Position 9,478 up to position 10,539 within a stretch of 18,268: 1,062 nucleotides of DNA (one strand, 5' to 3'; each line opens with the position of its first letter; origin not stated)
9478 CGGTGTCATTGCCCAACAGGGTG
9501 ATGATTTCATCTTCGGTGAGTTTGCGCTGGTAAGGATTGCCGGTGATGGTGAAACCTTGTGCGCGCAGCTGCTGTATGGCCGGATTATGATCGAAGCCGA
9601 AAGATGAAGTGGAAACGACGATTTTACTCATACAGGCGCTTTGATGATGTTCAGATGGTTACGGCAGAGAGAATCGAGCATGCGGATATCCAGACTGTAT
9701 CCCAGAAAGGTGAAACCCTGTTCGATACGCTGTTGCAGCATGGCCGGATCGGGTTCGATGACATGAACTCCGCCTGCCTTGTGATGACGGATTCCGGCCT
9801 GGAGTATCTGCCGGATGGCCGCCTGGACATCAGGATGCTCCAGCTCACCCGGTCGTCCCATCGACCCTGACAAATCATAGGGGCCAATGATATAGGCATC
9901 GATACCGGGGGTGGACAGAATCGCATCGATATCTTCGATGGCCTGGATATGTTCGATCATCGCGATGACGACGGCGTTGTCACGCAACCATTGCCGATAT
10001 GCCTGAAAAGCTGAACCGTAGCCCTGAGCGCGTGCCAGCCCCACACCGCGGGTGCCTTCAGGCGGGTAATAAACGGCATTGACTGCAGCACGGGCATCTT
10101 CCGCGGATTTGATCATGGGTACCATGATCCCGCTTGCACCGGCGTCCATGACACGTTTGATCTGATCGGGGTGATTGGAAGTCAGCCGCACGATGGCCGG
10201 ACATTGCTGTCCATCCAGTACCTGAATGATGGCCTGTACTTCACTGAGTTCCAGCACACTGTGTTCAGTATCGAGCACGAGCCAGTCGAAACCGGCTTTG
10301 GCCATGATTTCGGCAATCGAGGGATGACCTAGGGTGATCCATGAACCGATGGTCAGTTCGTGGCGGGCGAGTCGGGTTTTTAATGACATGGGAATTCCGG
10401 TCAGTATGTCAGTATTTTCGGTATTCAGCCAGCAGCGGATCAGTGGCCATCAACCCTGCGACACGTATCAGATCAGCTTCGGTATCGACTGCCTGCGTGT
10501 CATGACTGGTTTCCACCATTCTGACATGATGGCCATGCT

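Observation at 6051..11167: Seven-gene translationally coupled operon that looks like a non-canonical CMP-ulosonic-acid pathway (KdsB homologue plus class II pyruvate aldolase, no KdsA/KdsC/KdsD)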

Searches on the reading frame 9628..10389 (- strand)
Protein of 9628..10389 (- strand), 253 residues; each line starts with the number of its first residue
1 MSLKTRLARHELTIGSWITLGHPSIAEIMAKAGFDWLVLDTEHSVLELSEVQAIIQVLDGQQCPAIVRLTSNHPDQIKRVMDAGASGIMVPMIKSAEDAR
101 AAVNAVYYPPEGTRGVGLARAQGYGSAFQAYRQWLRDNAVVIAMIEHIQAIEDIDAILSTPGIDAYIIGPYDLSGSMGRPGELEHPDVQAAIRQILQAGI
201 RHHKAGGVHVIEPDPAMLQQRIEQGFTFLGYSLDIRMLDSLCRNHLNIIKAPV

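Call 4: search_protein_families(library=pfam, proteins=[window:9628-10389:-], max_evalue=0.001)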
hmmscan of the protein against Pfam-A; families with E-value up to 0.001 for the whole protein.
window:9628-10389:- (253 aa): 1 family
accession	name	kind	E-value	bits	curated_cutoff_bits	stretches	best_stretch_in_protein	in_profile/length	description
PF03328.21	HpcH_HpaI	-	1e-36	126.7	25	1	14-234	2-214/221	HpcH/HpaI aldolase/citrate lyase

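Call 5: search_protein_families(library=ncbifam, proteins=[window:9628-10389:-], max_evalue=0.001)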
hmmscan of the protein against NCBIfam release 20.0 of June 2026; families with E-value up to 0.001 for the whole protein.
window:9628-10389:- (253 aa): 4 families
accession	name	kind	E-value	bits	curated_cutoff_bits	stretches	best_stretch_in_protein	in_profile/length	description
TIGR02311.1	HpaI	equivalog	2.7e-57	194.1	368.8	1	3-240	3-239/249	4-hydroxy-2-oxoheptanedioate aldolase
TIGR03239.1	GarL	equivalog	2.3e-53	181.3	406.75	1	4-240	4-238/249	2-dehydro-3-deoxyglucarate aldolase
NF007849.0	PRK10558.1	equivalog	4.5e-53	180.3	393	1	3-239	10-244/256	2-dehydro-3-deoxyglucarate aldolase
NF007521.0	PRK10128.1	equivalog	1.1e-42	146.4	441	1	3-250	9-255/267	2-keto-3-deoxy-L-rhamnonate aldolase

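Call 6: find_encoding_contigs(protein=window:9628-10389:-, flank=10000, max_places=6)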
Protein window:9628-10389:- (253 aa): 23 contigs read that carry it; 6 places shown.
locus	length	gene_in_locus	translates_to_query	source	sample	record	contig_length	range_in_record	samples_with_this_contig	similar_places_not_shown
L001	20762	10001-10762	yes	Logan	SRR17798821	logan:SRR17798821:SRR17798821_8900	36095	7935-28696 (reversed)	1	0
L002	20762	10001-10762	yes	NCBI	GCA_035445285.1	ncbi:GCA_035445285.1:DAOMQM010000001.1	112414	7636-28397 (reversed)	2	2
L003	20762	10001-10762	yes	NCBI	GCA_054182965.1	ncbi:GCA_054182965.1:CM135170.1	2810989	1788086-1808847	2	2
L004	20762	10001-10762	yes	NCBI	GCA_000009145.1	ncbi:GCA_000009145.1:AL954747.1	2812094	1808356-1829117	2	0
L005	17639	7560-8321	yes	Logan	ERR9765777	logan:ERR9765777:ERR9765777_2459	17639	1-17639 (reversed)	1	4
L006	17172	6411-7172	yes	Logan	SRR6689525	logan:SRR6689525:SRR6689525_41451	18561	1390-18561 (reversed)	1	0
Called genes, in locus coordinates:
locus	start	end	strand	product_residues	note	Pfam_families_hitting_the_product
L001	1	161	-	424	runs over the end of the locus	PF12797:Fer4_2 (faint), PF13187:Fer4_9 (faint), PF13237:Fer4_10, PF12838:Fer4_7, PF13183:Fer4_8, PF13484:Fer4_16, PF13534:Fer4_17, PF02754:CCG, +2 more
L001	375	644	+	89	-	PF00886:Ribosomal_S16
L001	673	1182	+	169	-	PF01782:RimM, PF05239:PRC, PF24986:PRC_RimM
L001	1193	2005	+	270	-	PF01746:tRNA_m1G_MT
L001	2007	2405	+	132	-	PF01245:Ribosomal_L19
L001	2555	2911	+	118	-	PF00535:Glycos_transf_2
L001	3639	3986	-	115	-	PF00462:Glutaredoxin (weak), PF03960:ArsC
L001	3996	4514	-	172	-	PF06776:IalB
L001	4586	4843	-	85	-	PF09630:DUF2024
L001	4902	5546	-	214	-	PF01596:Methyltransf_3, PF13578:Methyltransf_24, PF13649:Methyltransf_25 (weak)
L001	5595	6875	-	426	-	PF04932:Wzy_C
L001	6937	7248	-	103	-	-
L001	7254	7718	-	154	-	-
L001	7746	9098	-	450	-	-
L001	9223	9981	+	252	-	PF02348:CTP_transf_3, PF12804:NTP_transf_3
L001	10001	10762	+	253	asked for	PF03328:HpcH_HpaI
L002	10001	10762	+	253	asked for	PF03328:HpcH_HpaI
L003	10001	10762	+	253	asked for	PF03328:HpcH_HpaI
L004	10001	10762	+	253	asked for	PF03328:HpcH_HpaI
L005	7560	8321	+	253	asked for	PF03328:HpcH_HpaI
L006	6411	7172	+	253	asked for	PF03328:HpcH_HpaI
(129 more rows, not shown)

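Call 9: search_solved_structures(query=window:9628-10389:-, max_evalue=0.00001)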
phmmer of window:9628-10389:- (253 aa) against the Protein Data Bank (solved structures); distinct sequences matched with E-value up to 0.00001: 21.
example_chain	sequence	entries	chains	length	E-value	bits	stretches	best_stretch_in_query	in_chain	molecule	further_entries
1dxe_A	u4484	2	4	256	4.9e-45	157.3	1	3-240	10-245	2-DEHYDRO-3-DEOXY-GALACTARATE ALDOLASE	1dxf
4b5s_A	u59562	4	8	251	3.4e-41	144.7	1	4-238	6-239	4-HYDROXY-2-OXO-HEPTANE-1,7-DIOATE ALDOLASE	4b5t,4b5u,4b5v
2v5j_A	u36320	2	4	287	5.2e-41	144.1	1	4-238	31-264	2,4-DIHYDROXYHEPT-2-ENE-1,7-DIOIC ACID ALDOLASE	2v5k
7v8t_A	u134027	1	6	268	7e-41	143.7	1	3-239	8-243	2,4-dihydroxyhept-2-ene-1,7-dioic acid aldolase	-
4b5w_A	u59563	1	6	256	2.5e-40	141.9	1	4-238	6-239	4-HYDROXY-2-OXO-HEPTANE-1,7-DIOATE ALDOLASE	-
4b5x_A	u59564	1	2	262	5.1e-40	140.8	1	4-238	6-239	4-HYDROXY-2-OXO-HEPTANE-1,7-DIOATE ALDOLASE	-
4mf4_A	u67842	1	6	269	1e-39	139.9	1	2-246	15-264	HpcH/HpaI aldolase/citrate lyase family protein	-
2vws_A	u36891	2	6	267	2.6e-39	138.5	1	3-242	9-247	YFAU, 2-KETO-3-DEOXY SUGAR ALDOLASE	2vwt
3qz6_A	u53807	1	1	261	3.8e-38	134.7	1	1-249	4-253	HpcH/HpaI aldolase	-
7et8_A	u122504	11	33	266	1.1e-37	133.3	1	9-242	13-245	4-hydroxy-2-oxoheptanedioate aldolase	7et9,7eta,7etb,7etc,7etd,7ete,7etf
6r62_A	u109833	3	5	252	1.7e-28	103.1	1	13-244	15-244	HpcH/HpaI aldolase | hydroxyketoacid aldolase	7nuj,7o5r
7o5i_A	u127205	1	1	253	1.7e-28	103.1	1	13-244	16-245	HpcH/HpaI aldolase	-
7nr1_A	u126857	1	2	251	1.7e-28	103.1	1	13-244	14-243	HpcH/HpaI aldolase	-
7nnk_A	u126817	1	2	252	1.7e-28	103.1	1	13-244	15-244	HpcH/HpaI aldolase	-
8adq_A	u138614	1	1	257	1.8e-28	103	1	13-244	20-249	HpcH/HpaI aldolase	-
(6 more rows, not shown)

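Call 10: find_homologous_proteins(query=window:9628-10389:-, max_evalue=1e-20)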
Query window:9628-10389:- (253 aa): 7589 proteins with E <= 1e-20 among 8000 candidates; the best 120 are listed.
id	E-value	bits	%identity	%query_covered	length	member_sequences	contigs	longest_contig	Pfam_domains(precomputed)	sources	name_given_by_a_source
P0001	1.3e-162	557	100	100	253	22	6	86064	PF03328.21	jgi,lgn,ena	-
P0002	3.1e-162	556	98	100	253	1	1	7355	PF03328.21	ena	-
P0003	4.1e-162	556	98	100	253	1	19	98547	PF03328.21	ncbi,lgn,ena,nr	ncbi:MAG: aldolase/citrate lyase family protein [Nitrosomonas sp.]|nr:aldolase/citrate lyase family 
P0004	4.1e-162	556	98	100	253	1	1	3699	PF03328.21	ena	-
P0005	4.2e-162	555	99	100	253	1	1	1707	PF03328.21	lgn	-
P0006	5.7e-162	555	98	100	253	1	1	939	PF03328.21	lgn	-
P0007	1.6e-161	554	98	100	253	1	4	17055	PF03328.21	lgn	-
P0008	3.6e-161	552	97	100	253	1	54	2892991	PF03328.21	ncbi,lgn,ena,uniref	ncbi:aldolase/citrate lyase family protein [Nitrosomonas europaea]|uniref:HpcH/HpaI aldolase family 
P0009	1.9e-160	550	97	100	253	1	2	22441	PF03328.21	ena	-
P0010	2.4e-160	550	97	100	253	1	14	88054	PF03328.21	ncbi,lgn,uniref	ncbi:aldolase/citrate lyase family protein [Nitrosomonas sp.]|uniref:HpcH/HpaI aldolase family prote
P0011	3.2e-160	549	97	100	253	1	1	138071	PF03328.21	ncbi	-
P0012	3.2e-160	549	97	100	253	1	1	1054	PF03328.21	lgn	-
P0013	6.7e-159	545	96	100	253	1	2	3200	PF03328.21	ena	-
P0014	3.8e-158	543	96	100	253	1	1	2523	PF03328.21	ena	-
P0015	5.5e-158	542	96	100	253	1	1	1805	PF03328.21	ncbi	-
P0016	3.6e-157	539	96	100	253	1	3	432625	PF03328.21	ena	-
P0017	1.6e-156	537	94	100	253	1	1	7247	PF03328.21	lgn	-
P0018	1.9e-154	530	93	100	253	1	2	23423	PF03328.21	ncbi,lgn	-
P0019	5.6e-154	529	95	100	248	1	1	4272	PF03328.21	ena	-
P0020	7.8e-154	528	93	100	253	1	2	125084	PF03328.21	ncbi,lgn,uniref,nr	ncbi:aldolase/citrate lyase family protein [uncultured Nitrosomonas sp.]|uniref:HpcH/HpaI aldolase f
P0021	7.3e-152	522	91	100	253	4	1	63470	PF03328.21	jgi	-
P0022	1.7e-148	511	89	99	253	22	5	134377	PF03328.21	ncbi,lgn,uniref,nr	ncbi:HpcH/HpaI aldolase family protein [Nitrosomonas eutropha]|uniref:HpcH/HpaI aldolase family prot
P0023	3.5e-148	510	89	99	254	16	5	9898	PF03328.21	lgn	-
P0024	2.4e-146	504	88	99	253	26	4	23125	PF03328.21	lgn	-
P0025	2.0e-145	501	88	99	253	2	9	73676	PF03328.21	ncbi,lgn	-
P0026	4.8e-141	487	85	100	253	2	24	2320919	PF03328.21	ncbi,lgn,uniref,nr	ncbi:5-keto-4-deoxy-D-glucarate aldolase [Nitrosomonas stercoris]|uniref:5-keto-4-deoxy-D-glucarate 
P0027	5.0e-141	486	85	100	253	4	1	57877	PF03328.21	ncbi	-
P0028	1.4e-140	485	85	99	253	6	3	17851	PF03328.21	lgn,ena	-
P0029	4.1e-137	474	82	99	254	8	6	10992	PF03328.21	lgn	-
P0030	4.1e-137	474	84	99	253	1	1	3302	PF03328.21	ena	-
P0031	1.4e-136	472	83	99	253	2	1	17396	PF03328.21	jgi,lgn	-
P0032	2.6e-136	471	82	99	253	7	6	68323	PF03328.21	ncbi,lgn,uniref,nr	ncbi:HpcH/HpaI aldolase family protein [Nitrosomonas halophila]|uniref:2-dehydro-3-deoxyglucarate al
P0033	7.1e-136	470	82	99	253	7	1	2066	PF03328.21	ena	-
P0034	7.4e-135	466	82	99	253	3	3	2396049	PF03328.21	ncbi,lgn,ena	-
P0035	1.1e-134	466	81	99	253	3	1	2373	PF03328.21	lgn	-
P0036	5.8e-134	463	82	99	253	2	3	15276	PF03328.21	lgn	-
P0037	2.4e-132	458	80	99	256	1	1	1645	PF03328.21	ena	-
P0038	8.1e-132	456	80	99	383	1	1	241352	PF00389.37,PF03328.21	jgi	jgi:2-dehydro-3-deoxyglucarate aldolase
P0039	2.0e-131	455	79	99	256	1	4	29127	PF03328.21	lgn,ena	-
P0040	2.4e-131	455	79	99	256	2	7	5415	PF03328.21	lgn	-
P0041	2.9e-131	455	78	99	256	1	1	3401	PF03328.21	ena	-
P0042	2.9e-131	454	78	99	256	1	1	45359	PF03328.21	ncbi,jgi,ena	jgi:2-dehydro-3-deoxyglucarate aldolase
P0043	4.7e-131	454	78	99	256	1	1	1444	PF03328.21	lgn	-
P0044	5.1e-131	454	78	99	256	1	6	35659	PF03328.21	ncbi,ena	-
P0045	5.4e-131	454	79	99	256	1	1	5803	PF03328.21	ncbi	-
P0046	5.9e-131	453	79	99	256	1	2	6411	PF03328.21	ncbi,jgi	jgi:2-dehydro-3-deoxyglucarate aldolase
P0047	6.0e-131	453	79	99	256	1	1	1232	PF03328.21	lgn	-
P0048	6.7e-131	453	78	99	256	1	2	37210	PF03328.21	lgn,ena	-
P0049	7.4e-131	453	78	99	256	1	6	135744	PF03328.21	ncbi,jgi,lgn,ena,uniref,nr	ncbi:MAG: aldolase/citrate lyase family protein [Nitrosomonas sp.]|jgi:2-dehydro-3-deoxyglucarate al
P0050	9.7e-131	453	78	99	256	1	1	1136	PF03328.21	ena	-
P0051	1.1e-130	453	78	99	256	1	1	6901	PF03328.21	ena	-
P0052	1.2e-130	452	79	99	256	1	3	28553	PF03328.21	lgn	-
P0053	1.4e-130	452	78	99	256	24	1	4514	PF03328.21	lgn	-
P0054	1.4e-130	452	78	99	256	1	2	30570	PF03328.21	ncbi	-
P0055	1.8e-130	452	79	99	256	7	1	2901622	PF03328.21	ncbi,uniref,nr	ncbi:MAG: aldolase/citrate lyase family protein [Nitrosomonas sp.]|uniref:HpcH/HpaI aldolase family 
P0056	1.9e-130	452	78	99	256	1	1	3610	PF03328.21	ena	-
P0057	2.1e-130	452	78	99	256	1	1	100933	PF03328.21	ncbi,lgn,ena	-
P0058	2.1e-130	452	78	99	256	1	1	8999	PF03328.21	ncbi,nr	ncbi:MAG: aldolase/citrate lyase family protein [Nitrosomonas sp.]|nr:aldolase/citrate lyase family 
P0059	2.2e-130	452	80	99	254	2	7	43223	PF03328.21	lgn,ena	-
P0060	2.4e-130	451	78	99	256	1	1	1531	PF03328.21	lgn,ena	-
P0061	2.7e-130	451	78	99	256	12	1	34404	PF03328.21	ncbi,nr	ncbi:MAG: aldolase/citrate lyase family protein [Nitrosomonas sp.]|nr:aldolase/citrate lyase family 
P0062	2.8e-130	451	78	99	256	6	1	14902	PF03328.21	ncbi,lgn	-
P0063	3.1e-130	451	80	99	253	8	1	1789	PF03328.21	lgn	-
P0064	3.5e-130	451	78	99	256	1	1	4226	PF03328.21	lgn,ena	-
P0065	3.9e-130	451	78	99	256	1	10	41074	PF03328.21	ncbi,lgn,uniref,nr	ncbi:aldolase/citrate lyase family protein [Nitrosomonas sp.]|uniref:HpcH/HpaI aldolase family prote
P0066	4.0e-130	451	78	99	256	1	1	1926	PF03328.21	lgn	-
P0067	4.2e-130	451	78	99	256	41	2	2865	PF03328.21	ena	-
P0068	4.3e-130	451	78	99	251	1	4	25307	PF03328.21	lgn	-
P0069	5.4e-130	450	78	99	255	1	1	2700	PF03328.21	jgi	-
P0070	5.8e-130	450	78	99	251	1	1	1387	PF03328.21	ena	-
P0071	7.3e-130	450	78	99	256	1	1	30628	PF03328.21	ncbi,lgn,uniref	ncbi:HpcH/HpaI aldolase/citrate lyase family protein [Nitrosomonas sp.]|uniref:HpcH/HpaI aldolase fa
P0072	8.5e-130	450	79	99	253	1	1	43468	PF03328.21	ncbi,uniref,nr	ncbi:HpcH/HpaI aldolase/citrate lyase family protein [Nitrosomonas sp. Nm33]|uniref:HpcH/HpaI aldola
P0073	8.6e-130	450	78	99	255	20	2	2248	PF03328.21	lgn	-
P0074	8.7e-130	450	78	99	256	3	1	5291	PF03328.21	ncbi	-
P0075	9.2e-130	450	79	99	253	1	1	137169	PF03328.21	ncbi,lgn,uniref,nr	ncbi:HpcH/HpaI aldolase family protein [Nitrosomonas sp. Is37]|uniref:HpcH/HpaI aldolase family prot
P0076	1.0e-129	449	78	99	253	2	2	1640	PF03328.21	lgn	-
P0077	1.1e-129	449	78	99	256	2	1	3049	PF03328.21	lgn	-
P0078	1.1e-129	449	78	99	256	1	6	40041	PF03328.21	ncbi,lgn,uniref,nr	ncbi:aldolase/citrate lyase family protein [uncultured Nitrosomonas sp.]|uniref:HpcH/HpaI aldolase f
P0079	1.2e-129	449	78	99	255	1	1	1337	PF03328.21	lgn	-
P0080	1.2e-129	449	78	99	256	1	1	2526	PF03328.21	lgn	-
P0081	1.3e-129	449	78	99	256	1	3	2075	PF03328.21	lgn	-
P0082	1.4e-129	449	78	99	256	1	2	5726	PF03328.21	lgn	-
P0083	1.9e-129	449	78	99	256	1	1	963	PF03328.21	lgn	-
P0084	1.9e-129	449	78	99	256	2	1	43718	PF03328.21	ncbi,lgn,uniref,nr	ncbi:HpcH/HpaI aldolase/citrate lyase family protein [Nitrosomonas sp. Nm166]|uniref:HpcH/HpaI aldol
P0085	1.9e-129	449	78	99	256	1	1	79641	PF03328.21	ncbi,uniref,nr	ncbi:MAG: 2,4-dihydroxyhept-2-ene-1,7-dioic acid aldolase [Nitrosomonas sp.]|uniref:HpcH/HpaI aldola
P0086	2.0e-129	448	78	99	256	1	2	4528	PF03328.21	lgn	-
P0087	2.2e-129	448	78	99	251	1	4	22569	PF03328.21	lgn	-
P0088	2.3e-129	448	78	99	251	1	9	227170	PF03328.21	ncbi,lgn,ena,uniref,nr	ncbi:aldolase/citrate lyase family protein [Nitrosomonas sp.]|uniref:HpcH/HpaI aldolase family prote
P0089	2.3e-129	448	78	99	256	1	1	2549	PF03328.21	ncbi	-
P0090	2.5e-129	448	78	99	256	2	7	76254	PF03328.21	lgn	-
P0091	2.5e-129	448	78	99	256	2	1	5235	PF03328.21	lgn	-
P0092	2.7e-129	448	78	99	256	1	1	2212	PF03328.21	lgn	-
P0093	2.9e-129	448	79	99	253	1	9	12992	PF03328.21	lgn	-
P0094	2.9e-129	448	78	99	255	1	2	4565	PF03328.21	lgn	-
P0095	3.1e-129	448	79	99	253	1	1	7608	PF03328.21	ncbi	-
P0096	3.3e-129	448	78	99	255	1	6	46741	PF03328.21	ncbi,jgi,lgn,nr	ncbi:MAG: 2,4-dihydroxyhept-2-ene-1,7-dioic acid aldolase [Proteobacteria bacterium]|nr:2,4-dihydrox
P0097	3.3e-129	448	78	99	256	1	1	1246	PF03328.21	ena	-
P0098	3.4e-129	448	78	99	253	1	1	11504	PF03328.21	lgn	-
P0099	3.5e-129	448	77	99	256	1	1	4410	PF03328.21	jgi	jgi:2-dehydro-3-deoxyglucarate aldolase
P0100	3.6e-129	448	78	99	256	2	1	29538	PF03328.21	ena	-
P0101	3.9e-129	448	79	99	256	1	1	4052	PF03328.21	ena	-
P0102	4.0e-129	447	78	99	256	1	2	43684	PF03328.21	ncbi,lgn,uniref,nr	ncbi:HpcH/HpaI aldolase family protein [Nitrosomonas supralitoralis]|uniref:2,4-dihydroxyhept-2-ene-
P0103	4.0e-129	447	78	99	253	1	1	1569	PF03328.21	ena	-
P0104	4.1e-129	447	78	99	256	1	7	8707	PF03328.21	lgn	-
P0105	4.2e-129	447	78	99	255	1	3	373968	PF03328.21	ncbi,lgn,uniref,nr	ncbi:MAG: 2,4-dihydroxyhept-2-ene-1,7-dioic acid aldolase [Nitrosomonas sp.]|uniref:HpcH/HpaI aldola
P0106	4.2e-129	447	78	99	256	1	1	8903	PF03328.21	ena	-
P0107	4.4e-129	447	80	99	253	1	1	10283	PF03328.21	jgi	jgi:2-dehydro-3-deoxyglucarate aldolase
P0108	4.4e-129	447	78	99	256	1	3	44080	PF03328.21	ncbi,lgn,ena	-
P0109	4.4e-129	447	78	99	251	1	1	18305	PF03328.21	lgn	-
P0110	4.6e-129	447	78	99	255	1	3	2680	PF03328.21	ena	-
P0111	5.1e-129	447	77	99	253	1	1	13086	PF03328.21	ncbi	-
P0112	5.7e-129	447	78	99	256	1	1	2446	PF03328.21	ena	-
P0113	6.0e-129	447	78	99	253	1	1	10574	PF03328.21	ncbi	-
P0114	7.6e-129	447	78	99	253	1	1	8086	PF03328.21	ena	-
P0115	8.1e-129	446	77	99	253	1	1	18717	PF03328.21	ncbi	-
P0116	8.1e-129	446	78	99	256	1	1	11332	PF03328.21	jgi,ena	-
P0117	8.8e-129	446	79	99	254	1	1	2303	PF03328.21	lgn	-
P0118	8.9e-129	446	78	99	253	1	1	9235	PF03328.21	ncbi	-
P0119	1.0e-128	446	78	99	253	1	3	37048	PF03328.21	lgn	-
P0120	1.1e-128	446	78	99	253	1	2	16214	PF03328.21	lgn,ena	-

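Call 11: find_related_loci(query=window:9628-10389:-, collection=genome_contigs, flank=8000)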
Query window:9628-10389:- (253 aa) in genome_contigs; peptide patterns used: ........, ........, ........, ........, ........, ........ (x = any residue, [..] = any of these).
353 stretches matched a pattern; 229 encode a relative of the query (tblastn E <= 1e-3); the best 80 are kept; 80 distinct loci.
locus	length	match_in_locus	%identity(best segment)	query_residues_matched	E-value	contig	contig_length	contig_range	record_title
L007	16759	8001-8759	97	1-253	2e-166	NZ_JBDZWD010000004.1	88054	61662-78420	MAG: Nitrosomonas sp. isolate PE_soil1 NODE_31_length_88054, whole genome shotgun sequence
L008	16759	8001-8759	91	1-253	1e-158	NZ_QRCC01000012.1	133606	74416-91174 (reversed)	Nitrosomonas sp. HPC101 HPC101_contig000012, whole genome shotgun sequence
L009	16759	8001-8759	90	1-253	1e-156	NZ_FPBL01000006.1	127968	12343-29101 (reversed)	Nitrosomonas eutropha strain Nm24, whole genome shotgun sequence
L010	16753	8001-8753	91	1-251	5e-155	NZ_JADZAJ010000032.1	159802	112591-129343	MAG: Nitrosomonas sp. isolate SJ624 c_000001323930, whole genome shotgun sequence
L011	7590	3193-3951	94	1-253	9e-155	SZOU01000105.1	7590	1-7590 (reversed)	Betaproteobacteria bacterium PRO4 ZYPT4scaffold_3539, whole genome shotgun sequence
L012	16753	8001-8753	89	1-251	4e-154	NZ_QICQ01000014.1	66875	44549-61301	Nitrosomonas eutropha strain Nm 57 Ga0181058_114, whole genome shotgun sequence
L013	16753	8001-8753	88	1-251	1e-151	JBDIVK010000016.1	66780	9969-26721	MAG: Nitrosomonas sp. isolate Bin_1 NODE_260_length_66780_cov_228.219210, whole genome shotgun sequence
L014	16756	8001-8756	85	1-252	1e-147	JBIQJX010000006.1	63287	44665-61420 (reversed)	MAG: Nitrosomonas sp. isolate mag.112f NODE_652_length_63287, whole genome shotgun sequence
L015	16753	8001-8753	82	1-251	1e-142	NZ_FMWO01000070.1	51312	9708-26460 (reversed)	Nitrosomonas mobilis isolate 1, whole genome shotgun sequence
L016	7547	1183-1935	82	1-251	1e-142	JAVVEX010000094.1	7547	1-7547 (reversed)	MAG: Nitrosomonas sp. isolate TamC13-32 NODE_94_length_7547_cov_5.119545, whole genome shotgun sequence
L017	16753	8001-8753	80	1-251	2e-139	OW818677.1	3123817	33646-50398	metagenome genome assembly, chromosome: 1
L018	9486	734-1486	80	1-251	9e-139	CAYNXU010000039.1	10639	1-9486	MAG TPA_asm: uncultured Nitrosomonas sp. isolate SRP287453_co1_102 genome assembly, contig: NODE_11879_length_10639_cov_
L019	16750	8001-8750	80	1-250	2e-138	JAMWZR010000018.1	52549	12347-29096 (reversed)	MAG: Nitrosomonas sp. isolate GRE_AOB_2 opera_contig_54, whole genome shotgun sequence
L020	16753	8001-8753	80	1-251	3e-138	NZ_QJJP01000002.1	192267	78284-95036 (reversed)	Nitrosomonas sp. Nm84 Ga0181060_102, whole genome shotgun sequence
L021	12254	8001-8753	80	1-251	5e-138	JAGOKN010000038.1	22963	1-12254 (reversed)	MAG: Nitrosomonas sp. isolate Go_SlAct_bin_519 Go_SlAct_7999_length_22963_cov_14.535164, whole genome shotgun sequence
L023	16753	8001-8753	80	1-251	1e-137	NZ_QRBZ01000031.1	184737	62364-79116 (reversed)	Nitrosomonas oligotropha strain Nm45 Oligotropha_contig000031, whole genome shotgun sequence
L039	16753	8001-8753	79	1-251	1e-135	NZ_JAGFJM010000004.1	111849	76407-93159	MAG: Nitrosomonas communis isolate mag.23 k127_242427, whole genome shotgun sequence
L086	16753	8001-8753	75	1-251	3e-130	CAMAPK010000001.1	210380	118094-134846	MAG: Nitrosovibrio sp. Nv4 isolate LH-02apr19-167 genome assembly, contig: LH-02apr19-C12, whole genome shotgun sequence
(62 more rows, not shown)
